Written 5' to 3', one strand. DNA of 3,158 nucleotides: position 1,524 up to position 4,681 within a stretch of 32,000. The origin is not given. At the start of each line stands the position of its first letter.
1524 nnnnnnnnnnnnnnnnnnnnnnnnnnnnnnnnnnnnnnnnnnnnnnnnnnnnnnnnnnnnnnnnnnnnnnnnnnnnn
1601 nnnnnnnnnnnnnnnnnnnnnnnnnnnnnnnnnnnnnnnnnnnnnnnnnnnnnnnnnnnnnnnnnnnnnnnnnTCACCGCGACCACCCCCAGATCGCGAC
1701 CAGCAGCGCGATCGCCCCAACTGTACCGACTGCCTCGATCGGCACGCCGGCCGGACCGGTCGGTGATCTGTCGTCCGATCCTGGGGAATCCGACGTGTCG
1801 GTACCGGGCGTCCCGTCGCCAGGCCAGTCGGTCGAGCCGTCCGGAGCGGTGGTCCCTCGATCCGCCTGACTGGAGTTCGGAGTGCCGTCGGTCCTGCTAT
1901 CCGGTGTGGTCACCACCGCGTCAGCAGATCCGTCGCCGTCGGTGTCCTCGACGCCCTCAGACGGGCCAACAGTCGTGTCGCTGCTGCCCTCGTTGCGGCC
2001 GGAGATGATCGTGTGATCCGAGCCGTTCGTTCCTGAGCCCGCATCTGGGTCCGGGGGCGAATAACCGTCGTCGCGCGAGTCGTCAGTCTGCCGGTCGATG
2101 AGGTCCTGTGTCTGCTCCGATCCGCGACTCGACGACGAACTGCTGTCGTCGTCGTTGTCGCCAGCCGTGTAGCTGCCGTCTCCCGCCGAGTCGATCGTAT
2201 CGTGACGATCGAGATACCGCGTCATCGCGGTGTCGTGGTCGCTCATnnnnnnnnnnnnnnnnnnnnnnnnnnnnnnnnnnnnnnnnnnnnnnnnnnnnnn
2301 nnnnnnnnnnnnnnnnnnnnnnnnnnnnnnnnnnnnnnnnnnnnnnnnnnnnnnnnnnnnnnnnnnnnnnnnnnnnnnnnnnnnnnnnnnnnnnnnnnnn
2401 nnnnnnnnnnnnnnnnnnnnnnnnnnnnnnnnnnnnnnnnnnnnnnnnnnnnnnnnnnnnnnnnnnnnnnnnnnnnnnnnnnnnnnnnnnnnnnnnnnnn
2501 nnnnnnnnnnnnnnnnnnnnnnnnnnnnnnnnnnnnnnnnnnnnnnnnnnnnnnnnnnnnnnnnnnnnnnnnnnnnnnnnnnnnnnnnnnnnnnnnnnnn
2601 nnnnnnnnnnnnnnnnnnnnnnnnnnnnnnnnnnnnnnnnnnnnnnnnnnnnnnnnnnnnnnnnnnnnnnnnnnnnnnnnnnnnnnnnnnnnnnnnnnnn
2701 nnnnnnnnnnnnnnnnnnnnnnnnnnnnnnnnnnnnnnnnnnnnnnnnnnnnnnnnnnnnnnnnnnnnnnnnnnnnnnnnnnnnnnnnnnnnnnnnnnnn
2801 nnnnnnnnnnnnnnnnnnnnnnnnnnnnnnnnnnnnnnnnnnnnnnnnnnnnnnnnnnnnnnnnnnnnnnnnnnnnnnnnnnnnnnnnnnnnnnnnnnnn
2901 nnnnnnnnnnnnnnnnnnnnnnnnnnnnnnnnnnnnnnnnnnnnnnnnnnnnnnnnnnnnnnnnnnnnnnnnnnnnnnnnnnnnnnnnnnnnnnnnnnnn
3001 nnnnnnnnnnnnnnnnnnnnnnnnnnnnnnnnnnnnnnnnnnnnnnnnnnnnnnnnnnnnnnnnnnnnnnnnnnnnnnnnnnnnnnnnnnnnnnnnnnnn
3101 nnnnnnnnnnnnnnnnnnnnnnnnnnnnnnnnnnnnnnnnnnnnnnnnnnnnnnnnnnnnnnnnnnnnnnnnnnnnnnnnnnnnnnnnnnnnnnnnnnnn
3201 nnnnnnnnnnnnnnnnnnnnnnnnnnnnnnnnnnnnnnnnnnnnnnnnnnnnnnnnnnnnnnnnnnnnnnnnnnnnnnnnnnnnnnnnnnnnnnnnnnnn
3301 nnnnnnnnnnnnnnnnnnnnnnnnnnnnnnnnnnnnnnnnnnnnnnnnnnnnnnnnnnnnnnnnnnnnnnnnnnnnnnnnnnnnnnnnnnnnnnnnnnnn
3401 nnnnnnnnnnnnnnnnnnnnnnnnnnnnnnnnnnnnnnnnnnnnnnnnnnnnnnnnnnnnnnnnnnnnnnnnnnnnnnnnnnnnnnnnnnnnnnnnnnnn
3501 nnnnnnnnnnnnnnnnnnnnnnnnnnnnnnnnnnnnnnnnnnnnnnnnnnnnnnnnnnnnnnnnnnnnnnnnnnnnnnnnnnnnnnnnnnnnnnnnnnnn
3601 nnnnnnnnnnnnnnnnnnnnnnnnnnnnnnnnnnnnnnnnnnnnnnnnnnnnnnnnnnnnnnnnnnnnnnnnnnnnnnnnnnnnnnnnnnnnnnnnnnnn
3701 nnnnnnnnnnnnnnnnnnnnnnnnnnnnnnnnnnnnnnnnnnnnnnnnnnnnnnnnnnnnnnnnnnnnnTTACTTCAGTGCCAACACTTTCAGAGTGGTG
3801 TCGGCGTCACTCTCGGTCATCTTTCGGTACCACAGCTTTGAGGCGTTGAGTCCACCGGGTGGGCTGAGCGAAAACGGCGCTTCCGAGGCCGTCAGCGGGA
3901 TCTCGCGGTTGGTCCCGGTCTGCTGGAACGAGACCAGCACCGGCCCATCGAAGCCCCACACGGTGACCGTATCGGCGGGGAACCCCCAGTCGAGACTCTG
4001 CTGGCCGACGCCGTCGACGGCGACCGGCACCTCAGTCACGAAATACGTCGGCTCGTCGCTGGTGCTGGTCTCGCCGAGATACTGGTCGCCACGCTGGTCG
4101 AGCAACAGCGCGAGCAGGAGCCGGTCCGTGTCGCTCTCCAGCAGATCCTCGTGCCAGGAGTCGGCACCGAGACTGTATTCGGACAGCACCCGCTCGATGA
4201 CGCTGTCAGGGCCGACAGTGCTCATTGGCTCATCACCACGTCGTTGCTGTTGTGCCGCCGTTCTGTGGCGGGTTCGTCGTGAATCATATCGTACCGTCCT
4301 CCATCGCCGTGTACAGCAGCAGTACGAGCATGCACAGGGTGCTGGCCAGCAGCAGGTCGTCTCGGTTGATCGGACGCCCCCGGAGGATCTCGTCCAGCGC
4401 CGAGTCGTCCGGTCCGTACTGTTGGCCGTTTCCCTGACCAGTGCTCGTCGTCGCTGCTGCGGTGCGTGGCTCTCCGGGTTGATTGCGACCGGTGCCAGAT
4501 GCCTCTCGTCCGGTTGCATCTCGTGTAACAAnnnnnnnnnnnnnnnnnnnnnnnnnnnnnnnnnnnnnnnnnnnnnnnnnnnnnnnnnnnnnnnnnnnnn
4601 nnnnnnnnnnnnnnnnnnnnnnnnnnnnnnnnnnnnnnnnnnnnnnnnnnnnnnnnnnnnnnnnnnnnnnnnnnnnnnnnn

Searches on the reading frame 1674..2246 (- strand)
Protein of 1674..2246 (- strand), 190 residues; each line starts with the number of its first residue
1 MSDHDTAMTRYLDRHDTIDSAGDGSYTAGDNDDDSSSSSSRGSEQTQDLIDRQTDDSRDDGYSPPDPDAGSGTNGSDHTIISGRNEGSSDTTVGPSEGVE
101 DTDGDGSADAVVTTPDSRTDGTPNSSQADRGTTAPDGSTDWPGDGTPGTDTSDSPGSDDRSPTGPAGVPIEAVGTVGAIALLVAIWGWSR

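Call 4: search_protein_families(library=pfam, proteins=[window:1674-2246:-], max_evalue=0.1)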
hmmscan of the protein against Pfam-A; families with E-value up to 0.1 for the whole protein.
window:1674-2246:- (190 aa): 0 families

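Call 5: search_protein_families(library=phrogs, proteins=[window:1674-2246:-], max_evalue=0.1)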
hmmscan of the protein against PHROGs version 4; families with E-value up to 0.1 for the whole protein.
window:1674-2246:- (190 aa): 0 families

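Call 52: find_encoding_contigs(protein=window:1674-2246:-, flank=10000, max_places=4)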
Protein window:1674-2246:- (190 aa): 1 contig read that carries it; 1 place shown.
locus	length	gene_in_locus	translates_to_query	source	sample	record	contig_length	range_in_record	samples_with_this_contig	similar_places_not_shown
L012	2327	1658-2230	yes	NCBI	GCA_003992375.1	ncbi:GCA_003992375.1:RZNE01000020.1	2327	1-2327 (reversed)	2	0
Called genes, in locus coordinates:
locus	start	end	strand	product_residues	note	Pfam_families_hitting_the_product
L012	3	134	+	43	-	?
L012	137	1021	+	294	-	-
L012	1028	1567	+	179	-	-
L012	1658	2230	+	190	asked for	-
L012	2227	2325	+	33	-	?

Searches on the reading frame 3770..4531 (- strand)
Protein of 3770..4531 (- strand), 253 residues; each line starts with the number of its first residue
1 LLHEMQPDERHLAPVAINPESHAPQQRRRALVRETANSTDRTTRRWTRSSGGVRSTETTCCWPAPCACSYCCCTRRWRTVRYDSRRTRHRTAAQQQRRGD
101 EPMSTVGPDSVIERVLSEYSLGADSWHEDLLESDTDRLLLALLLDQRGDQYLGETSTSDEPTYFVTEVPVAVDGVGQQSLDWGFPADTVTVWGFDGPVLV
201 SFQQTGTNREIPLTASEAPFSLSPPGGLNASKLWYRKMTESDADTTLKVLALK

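Call 4: search_protein_families(library=pfam, proteins=[window:3770-4531:-], max_evalue=0.1)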
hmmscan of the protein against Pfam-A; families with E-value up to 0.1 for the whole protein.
window:3770-4531:- (253 aa): 0 families

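Call 5: search_protein_families(library=phrogs, proteins=[window:3770-4531:-], max_evalue=0.1)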
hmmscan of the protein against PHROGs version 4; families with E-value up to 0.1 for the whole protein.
window:3770-4531:- (253 aa): 1 family
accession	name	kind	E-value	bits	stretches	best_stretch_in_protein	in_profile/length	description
phrog_16614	-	head and packaging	0.017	16.4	1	178-250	64-138/141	head protein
